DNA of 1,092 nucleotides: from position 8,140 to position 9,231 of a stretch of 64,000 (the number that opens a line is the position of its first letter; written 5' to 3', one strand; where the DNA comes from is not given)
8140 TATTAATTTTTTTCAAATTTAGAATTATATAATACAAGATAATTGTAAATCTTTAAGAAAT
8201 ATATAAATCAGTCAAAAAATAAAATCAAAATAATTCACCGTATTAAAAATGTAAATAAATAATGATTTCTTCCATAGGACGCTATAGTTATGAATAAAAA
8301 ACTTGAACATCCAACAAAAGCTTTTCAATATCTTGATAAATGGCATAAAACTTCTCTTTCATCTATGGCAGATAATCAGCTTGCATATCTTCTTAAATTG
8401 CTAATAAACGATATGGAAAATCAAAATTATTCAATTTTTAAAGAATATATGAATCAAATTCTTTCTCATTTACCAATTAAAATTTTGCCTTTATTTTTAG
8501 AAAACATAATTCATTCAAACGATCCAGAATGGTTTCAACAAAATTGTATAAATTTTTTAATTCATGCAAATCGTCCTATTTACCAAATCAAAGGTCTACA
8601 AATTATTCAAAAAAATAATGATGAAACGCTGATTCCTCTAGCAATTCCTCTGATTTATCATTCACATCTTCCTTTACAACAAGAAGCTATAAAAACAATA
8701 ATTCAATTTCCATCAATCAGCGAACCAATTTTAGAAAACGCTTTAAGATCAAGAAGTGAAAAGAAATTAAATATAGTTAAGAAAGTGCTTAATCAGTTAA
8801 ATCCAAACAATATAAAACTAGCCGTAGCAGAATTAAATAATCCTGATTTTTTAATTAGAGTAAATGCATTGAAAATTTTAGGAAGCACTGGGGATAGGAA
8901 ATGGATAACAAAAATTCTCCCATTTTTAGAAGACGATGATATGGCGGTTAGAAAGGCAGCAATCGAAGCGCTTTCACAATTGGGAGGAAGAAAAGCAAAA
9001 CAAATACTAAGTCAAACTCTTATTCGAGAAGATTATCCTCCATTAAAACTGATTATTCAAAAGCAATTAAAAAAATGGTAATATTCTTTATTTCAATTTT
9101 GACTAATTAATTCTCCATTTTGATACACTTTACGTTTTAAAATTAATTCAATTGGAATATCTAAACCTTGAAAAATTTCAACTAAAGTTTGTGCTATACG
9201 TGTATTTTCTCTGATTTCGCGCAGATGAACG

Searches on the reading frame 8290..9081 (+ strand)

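Call 71: search_protein_families(library=pfam, proteins=[window:8290-9081:+], max_evalue=0.001)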
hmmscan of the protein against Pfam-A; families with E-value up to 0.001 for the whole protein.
window:8290-9081:+ (263 aa): 5 families
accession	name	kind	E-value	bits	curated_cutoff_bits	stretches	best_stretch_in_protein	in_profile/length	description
PF13646.12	HEAT_2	-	8.1e-16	58.5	27.7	1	178-254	4-81/88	HEAT repeats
PF03130.22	HEAT_PBS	-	5.8e-06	26.8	20.9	0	220-242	1-23/27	PBS lyase HEAT-like repeat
PF02985.28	HEAT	-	5.8e-06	26.5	23.5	0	209-231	5-27/31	HEAT repeat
PF13513.12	HEAT_EZ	-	0.00024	22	27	0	207-231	27-55/55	HEAT-like repeat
PF16804.11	DUF5071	-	0.00075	20.2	27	0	16-92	8-81/119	Domain of unknown function (DUF5071)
